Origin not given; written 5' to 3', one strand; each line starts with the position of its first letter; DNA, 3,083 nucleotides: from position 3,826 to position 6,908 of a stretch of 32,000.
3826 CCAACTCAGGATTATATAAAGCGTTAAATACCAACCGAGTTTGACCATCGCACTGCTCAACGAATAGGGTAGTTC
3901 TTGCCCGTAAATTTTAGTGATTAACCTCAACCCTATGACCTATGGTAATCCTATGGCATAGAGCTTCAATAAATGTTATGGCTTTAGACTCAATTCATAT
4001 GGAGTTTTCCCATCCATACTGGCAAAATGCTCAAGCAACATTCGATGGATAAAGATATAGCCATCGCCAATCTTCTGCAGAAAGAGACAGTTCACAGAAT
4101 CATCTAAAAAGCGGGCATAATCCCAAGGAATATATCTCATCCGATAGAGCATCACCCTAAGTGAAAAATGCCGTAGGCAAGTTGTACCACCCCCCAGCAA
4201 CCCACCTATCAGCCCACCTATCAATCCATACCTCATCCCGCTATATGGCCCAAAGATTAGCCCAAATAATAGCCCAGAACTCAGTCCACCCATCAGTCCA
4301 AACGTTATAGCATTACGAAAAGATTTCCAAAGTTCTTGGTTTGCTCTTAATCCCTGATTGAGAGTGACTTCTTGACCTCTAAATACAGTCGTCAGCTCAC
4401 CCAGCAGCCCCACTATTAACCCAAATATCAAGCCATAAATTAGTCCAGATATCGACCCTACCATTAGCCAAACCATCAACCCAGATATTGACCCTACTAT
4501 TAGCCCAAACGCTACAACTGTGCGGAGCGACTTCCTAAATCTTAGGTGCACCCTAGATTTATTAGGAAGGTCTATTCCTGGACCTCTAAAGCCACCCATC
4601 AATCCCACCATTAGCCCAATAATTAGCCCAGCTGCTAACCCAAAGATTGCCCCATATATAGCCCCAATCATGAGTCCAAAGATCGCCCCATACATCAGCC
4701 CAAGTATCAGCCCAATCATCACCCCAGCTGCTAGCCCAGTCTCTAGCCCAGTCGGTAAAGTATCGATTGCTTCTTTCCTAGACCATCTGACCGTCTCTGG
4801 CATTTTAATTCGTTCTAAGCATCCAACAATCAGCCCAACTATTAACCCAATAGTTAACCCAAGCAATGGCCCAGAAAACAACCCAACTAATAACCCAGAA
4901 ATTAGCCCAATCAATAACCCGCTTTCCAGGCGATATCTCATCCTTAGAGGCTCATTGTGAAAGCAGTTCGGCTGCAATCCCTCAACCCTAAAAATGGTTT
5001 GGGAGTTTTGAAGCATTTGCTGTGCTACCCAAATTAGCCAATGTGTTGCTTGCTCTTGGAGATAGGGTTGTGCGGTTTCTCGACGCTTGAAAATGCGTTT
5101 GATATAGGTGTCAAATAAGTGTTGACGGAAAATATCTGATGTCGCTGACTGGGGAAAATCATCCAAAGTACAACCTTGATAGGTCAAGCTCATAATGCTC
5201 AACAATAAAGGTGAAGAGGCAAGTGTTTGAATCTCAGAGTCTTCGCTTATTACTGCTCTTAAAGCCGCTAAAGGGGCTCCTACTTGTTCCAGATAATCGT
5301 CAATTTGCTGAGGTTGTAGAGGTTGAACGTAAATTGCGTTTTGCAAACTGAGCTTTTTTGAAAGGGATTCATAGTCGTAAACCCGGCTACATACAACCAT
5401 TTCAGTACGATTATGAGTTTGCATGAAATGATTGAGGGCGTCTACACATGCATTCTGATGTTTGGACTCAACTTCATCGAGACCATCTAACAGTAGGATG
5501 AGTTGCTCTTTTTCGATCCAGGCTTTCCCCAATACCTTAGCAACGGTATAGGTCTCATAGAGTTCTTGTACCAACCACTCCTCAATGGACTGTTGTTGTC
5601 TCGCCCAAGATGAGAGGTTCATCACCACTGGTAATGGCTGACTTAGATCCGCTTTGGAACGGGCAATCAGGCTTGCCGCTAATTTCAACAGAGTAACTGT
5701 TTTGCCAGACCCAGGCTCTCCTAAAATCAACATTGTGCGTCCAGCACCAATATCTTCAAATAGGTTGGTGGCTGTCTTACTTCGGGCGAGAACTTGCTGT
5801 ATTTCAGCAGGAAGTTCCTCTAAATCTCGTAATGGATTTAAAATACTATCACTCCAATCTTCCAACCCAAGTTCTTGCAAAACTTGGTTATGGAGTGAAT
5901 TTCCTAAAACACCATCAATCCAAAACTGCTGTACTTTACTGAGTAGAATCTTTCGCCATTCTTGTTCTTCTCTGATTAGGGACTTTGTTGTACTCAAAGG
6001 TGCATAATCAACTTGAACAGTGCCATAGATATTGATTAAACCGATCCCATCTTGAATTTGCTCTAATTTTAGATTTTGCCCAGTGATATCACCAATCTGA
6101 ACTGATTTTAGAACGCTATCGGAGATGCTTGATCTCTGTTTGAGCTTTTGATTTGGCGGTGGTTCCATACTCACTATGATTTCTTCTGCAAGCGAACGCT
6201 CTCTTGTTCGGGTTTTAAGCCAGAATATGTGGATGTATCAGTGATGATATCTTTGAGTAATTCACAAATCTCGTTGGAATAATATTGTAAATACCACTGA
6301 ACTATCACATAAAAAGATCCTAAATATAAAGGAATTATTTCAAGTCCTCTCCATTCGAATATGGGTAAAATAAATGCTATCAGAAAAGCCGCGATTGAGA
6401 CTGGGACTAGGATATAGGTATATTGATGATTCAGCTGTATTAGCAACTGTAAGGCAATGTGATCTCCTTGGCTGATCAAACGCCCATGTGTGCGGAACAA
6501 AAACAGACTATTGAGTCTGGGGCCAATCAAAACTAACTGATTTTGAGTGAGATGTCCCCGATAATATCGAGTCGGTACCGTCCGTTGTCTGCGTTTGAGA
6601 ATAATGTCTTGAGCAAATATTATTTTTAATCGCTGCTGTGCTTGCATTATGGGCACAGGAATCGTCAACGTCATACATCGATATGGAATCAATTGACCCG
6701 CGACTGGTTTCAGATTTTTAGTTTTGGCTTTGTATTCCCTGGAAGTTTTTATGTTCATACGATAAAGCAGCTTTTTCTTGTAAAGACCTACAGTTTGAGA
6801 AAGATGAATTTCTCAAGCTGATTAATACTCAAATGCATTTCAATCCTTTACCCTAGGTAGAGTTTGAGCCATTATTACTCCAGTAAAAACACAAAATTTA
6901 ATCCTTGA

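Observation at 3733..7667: Membrane-only gene cassette centred on a NACHT NTPase with a glycine-zipper transmembrane arm: candidate undescribed STAND-type conflict system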

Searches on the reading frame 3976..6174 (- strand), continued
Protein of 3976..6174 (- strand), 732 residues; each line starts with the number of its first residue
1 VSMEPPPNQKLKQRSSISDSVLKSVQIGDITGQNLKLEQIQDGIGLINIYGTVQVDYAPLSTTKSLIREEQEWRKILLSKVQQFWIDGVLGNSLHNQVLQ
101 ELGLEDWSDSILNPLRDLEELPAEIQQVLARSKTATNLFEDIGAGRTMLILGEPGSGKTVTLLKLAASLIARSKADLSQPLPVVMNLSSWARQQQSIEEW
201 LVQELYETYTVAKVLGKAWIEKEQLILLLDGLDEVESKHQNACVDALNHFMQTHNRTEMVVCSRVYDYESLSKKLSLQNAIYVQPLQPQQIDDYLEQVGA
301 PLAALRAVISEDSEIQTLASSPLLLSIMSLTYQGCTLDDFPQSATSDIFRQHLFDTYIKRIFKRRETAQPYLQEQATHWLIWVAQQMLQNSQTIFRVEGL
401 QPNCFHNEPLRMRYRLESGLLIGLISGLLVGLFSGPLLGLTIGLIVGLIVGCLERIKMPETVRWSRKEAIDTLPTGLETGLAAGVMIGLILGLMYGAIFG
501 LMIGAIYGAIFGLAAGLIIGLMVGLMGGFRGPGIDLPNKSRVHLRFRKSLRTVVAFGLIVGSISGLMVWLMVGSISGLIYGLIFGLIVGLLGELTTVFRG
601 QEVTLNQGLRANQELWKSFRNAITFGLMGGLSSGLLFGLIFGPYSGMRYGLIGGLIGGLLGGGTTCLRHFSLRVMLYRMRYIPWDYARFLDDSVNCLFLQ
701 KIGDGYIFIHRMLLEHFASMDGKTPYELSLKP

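Call 51: predict_structure(alignment_id=A1)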
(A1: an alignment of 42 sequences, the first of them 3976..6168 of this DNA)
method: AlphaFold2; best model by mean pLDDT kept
length: 730 residues; sequences in the alignment: 42
mean_pLDDT: 71.3   pTM: 0.62
mean pLDDT of the five models: 71.3, 68.5, 68.2, 65.5, 64.5
residues with pLDDT >= 90: 39; 70-90: 458; 50-70: 108; < 50: 125
segments of 3 or more residues with pLDDT < 50: 1-37, 58-60, 104-134, 529-551, 565-571, 595-607, 721-730
pLDDT, mean of each block of 10 residues (from residue 1): 31 25 31 46 65 55 76 88 79 74 45 30 35 51 73 83 86 85 86 89 84 88 90 86 91 87 84 78 83 84 89 86 88 83 79 88 70 88 82 78 83 87 80 76 79 62 67 77 78 82 80 73 60 30 38 55 49 57 58 47 47 77 79 75 79 77 85 86 83 79 77 82 41
secondary structure, 60 per line:
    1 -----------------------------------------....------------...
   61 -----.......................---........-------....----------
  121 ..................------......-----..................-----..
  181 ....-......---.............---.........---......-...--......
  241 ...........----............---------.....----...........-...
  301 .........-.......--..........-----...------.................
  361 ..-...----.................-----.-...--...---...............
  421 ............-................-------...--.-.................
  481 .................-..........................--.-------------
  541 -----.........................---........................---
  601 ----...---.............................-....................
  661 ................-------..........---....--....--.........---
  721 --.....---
elements in order (helices of 4 or more, strands of 3 or more residues): E42-45 H66-88 H92-99 H107-110 H121-138 E145-150 H156-173 E179-184 H186-191 H195-207 H211-219 E223-228 H235-251 E256-262 H263-267 E277-281 H286-296 H298-309 H311-317 H320-329 H344-362 H371-387 H406-432 H434-449 H464-497 H499-524 H546-570 H574-597 H611-639 H641-676 H684-693 E697-700 E703-706 H709-717 H723-727

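Call 56: fold_search(model_id=the predicted structure, library=pdb)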
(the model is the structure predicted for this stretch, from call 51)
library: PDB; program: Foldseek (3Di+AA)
matches with E <= 10: 718; with E <= 0.001: 32
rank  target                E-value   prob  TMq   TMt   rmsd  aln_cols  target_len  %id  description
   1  7wbu                  2.8e-05  1.00  0.30  0.25   6.1       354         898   13  Cryo-EM structure of bovine NLRP9 (released 2022-04-06)
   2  7jgr_A                3.6e-05  1.00  0.23  0.39  13.0       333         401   14  Structure of Drosophila ORC bound to DNA (84 bp) and Cdc6 (released 2020-09-09)
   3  4kxf_N                6.1e-05  1.00  0.24  0.20   5.8       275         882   18  Crystal structure of NLRC4 reveals its autoinhibition mechanism (released 2013-07-24)
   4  12dl_MA               6.1e-05  1.00  0.27  0.22   7.8       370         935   12  Native structure of the cytoplasmic lattice (CPL) asymmetric unit from mouse MII eggs (released 2026-04-08)
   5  7wbt_A                6.6e-05  1.00  0.28  0.23   7.9       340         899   14  Crystal structure of bovine NLRP9 (released 2022-04-06)
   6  4kxf_K                8.9e-05  1.00  0.25  0.21   5.8       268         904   18  Crystal structure of NLRC4 reveals its autoinhibition mechanism (released 2013-07-24)
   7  4kxf_F                8.9e-05  1.00  0.24  0.20   5.9       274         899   18  Crystal structure of NLRC4 reveals its autoinhibition mechanism (released 2013-07-24)
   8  7jk6_A                1.2e-04  1.00  0.23  0.39  12.6       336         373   13  Structure of Drosophila ORC in the active conformation (released 2020-09-09)
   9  4kxf_B                1.5e-04  1.00  0.25  0.21   5.7       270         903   18  Crystal structure of NLRC4 reveals its autoinhibition mechanism (released 2013-07-24)
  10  9w2m_I                1.5e-04  1.00  0.27  0.24   9.4       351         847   12  Cryo-EM structure of the Cytoplasmic lattice(CPL) from mouse oocyte (released 2026-02-25)
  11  9xrl_AK               1.6e-04  1.00  0.27  0.22   7.4       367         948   14  Structure of mouse cytoplasmic lattice (CPL) repeating unit (released 2026-03-18)
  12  7jpo_A                2.5e-04  1.00  0.23  0.41  13.2       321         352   15  ORC-O1AAA: Human Origin Recognition Complex (ORC) with dynamic/unresolved ORC2 WH (released 2020-09-02)
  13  2qby_B                2.8e-04  1.00  0.24  0.41   8.1       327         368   12  Crystal structure of a heterodimer of Cdc6/Orc1 initiators bound to origin DNA (from S. solfataricus) (released 2007-09-11)
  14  9xrl_0                3.1e-04  1.00  0.26  0.21  10.3       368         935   13  Structure of mouse cytoplasmic lattice (CPL) repeating unit (released 2026-03-18)
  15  9ln6_A                3.5e-04  1.00  0.25  0.20  10.9       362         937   13  Structure of human NLRP14-UHRF1 complex (released 2026-03-18)
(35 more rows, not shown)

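Call 66: search_protein_families(library=pfam, proteins=[L005:37-591:+, L008:3594-4742:+, L009:895-1722:+, L010:8903-10084:+, L025:11875-12504:+, L035:9185-10051:+, L036:7616-8320:+, L040:6194-7666:+, L041:9650-10165:+, L043:5625-6926:+], max_evalue=0.001)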
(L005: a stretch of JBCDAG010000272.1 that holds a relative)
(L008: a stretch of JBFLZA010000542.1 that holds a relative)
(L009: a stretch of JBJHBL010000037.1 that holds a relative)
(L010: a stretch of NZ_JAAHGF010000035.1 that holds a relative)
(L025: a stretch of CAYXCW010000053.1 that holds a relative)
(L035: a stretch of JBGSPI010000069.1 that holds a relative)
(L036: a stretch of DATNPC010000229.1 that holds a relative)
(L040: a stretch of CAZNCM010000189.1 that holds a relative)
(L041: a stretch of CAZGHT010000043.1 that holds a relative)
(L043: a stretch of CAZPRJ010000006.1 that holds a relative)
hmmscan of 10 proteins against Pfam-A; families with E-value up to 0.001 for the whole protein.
L005:37-591:+ (185 aa): 0 families

L008:3594-4742:+ (383 aa): 7 families
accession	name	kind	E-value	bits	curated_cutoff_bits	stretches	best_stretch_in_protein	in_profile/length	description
PF00069.31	Pkinase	-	2.7e-36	125.7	31.7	1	11-264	1-254/263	Protein kinase domain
PF07714.23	PK_Tyr_Ser-Thr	-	3.4e-17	63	23.1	1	13-263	3-250/258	Protein tyrosine and serine/threonine kinase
PF01636.29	APH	-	2.4e-08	34.5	23.2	1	118-164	154-197/239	Phosphotransferase enzyme family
PF03109.22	ABC1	-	9.1e-08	32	22.9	1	61-167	110-217/244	ABC1 atypical kinase-like domain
PF17667.7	Pkinase_fungal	-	2.2e-06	27.1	24.1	1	133-193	304-363/387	Fungal protein kinase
PF01163.29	RIO1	-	1.8e-05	24.9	22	1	47-162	41-149/187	RIO domain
PF06293.20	Kdo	-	3.6e-05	23.7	21.3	1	56-164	53-169/207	Lipopolysaccharide kinase (Kdo/WaaP) family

L009:895-1722:+ (276 aa): 1 family
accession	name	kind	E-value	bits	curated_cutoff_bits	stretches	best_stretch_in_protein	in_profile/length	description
PF12770.12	CHAT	-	8.7e-13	48.8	24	1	18-162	103-261/289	CHAT domain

L010:8903-10084:+ (394 aa): 1 family
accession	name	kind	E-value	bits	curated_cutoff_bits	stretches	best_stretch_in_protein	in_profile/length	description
PF14516.12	AAA_35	-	2.5e-29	102.6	27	1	10-355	4-330/331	AAA-like domain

L025:11875-12504:+ (210 aa): 1 family
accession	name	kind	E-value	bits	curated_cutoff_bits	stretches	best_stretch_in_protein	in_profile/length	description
PF00211.25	Guanylate_cyc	-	3.7e-08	33.6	21.9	1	18-156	10-162/183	Adenylate and Guanylate cyclase catalytic domain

L035:9185-10051:+ (289 aa): 1 family
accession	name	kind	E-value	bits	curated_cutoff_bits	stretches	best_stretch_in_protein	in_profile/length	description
PF12770.12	CHAT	-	2.2e-07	31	24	1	52-174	119-258/289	CHAT domain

L036:7616-8320:+ (235 aa): 2 families
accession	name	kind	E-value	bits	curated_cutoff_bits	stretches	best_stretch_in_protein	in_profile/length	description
PF13676.11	TIR_2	-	1.4e-26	93.8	28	1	20-141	1-122/122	TIR domain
PF01582.25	TIR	-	5.3e-07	30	21.3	1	18-99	2-84/179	TIR domain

L040:6194-7666:+ (491 aa): 7 families
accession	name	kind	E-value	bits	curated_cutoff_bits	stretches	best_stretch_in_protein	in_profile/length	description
PF00069.31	Pkinase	-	3.3e-36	125.5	31.7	1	10-262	1-258/263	Protein kinase domain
PF07714.23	PK_Tyr_Ser-Thr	-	1.6e-17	64.1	23.1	1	12-254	3-248/258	Protein tyrosine and serine/threonine kinase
PF00211.25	Guanylate_cyc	-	2e-11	44.3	21.9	1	298-456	10-179/183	Adenylate and Guanylate cyclase catalytic domain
PF01636.29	APH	-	1.9e-06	28.3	23.2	0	131-160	166-195/239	Phosphotransferase enzyme family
PF03109.22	ABC1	-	7.2e-06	25.7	22.9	1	75-165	131-217/244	ABC1 atypical kinase-like domain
PF17667.7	Pkinase_fungal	-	0.00066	19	24.1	1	109-187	281-365/387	Fungal protein kinase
PF01633.27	Choline_kinase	-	0.00073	19.4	29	0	136-159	165-188/300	Choline/ethanolamine kinase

L041:9650-10165:+ (172 aa): 2 families
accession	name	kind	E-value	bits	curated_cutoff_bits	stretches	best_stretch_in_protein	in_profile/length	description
PF13271.11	DUF4062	-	7.7e-12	45.7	24.7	1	7-74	1-67/82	Domain of unknown function (DUF4062)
PF13676.11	TIR_2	-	0.00036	21.5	28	1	8-88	1-85/122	TIR domain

L043:5625-6926:+ (434 aa): 1 family
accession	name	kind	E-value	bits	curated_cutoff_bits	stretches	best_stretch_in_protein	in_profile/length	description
PF14516.12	AAA_35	-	1.4e-31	110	27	1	15-262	4-247/331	AAA-like domain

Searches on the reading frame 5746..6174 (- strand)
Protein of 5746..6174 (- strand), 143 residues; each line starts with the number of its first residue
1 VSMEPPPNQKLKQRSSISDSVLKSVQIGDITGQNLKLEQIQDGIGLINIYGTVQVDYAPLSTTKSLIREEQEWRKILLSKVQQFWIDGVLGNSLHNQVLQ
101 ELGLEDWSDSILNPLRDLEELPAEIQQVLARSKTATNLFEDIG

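Call 31: search_protein_families(library=pfam, proteins=[window:5746-6174:-], max_evalue=1)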
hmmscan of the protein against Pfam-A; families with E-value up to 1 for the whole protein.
seq(143 aa): 1 family
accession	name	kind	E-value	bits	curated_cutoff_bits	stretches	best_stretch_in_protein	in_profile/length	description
PF05999.16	Herpes_U5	-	0.31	10.3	25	1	93-133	193-233/488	Herpesvirus U5-like family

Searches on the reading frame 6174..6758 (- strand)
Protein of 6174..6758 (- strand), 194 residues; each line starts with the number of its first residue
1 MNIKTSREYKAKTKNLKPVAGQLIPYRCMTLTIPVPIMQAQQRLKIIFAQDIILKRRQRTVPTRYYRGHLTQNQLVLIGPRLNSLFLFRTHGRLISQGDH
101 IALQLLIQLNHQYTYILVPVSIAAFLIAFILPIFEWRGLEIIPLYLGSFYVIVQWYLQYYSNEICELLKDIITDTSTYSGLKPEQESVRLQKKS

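Call 3: search_protein_families(library=pfam, proteins=[window:6174-6758:-], max_evalue=0.1)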
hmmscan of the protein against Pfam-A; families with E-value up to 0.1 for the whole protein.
window:6174-6758:- (194 aa): 0 families

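Call 4: search_protein_families(library=padloc, proteins=[window:6174-6758:-], max_evalue=0.1)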
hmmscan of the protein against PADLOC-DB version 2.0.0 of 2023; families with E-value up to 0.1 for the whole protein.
window:6174-6758:- (194 aa): 1 family
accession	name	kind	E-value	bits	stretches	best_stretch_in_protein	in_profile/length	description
PDLC04642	PDC-M42B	-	0.01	14.1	1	141-182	84-124/138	-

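Call 5: search_protein_families(library=ncbifam, proteins=[window:6174-6758:-], max_evalue=0.1)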
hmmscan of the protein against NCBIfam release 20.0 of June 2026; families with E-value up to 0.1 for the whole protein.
window:6174-6758:- (194 aa): 0 families

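Call 28: find_homologous_proteins(query=window:6174-6758:-, max_evalue=0.01)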
Query window:6174-6758:- (194 aa): 4 proteins with E <= 0.01 among 123 candidates.
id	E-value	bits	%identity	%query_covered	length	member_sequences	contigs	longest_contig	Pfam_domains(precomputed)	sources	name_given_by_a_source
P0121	1.1e-121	421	99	100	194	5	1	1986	-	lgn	-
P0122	1.0e-70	255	72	88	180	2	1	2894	-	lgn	-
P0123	4.6e-70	253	68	90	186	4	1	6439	-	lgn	-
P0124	5.2e-51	191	56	86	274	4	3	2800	PF04505.18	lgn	-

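Call 31: search_protein_families(library=pfam, proteins=[P0124], max_evalue=1)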
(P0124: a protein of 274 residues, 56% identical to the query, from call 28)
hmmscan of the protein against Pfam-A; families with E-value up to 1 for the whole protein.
P0124 (274 aa): 1 family
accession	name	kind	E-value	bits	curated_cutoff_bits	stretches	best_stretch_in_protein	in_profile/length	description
PF04505.17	CD225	-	8.9e-17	61.4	27.1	1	201-265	3-67/68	Interferon-induced transmembrane protein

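Call 46: find_encoding_contigs(protein=P0124, flank=5000, max_places=3)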
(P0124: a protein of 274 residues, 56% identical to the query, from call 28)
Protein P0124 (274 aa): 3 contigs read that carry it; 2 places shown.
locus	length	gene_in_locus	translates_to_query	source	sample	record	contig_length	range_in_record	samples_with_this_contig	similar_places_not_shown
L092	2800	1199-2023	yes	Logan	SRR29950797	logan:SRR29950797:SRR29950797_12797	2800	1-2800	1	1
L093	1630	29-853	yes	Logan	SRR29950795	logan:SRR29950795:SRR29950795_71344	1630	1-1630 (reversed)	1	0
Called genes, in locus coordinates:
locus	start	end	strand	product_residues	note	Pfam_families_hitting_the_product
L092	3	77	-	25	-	?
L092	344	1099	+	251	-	-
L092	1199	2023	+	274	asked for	PF04505:CD225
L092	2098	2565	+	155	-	-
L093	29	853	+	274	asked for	PF04505:CD225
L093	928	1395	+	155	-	-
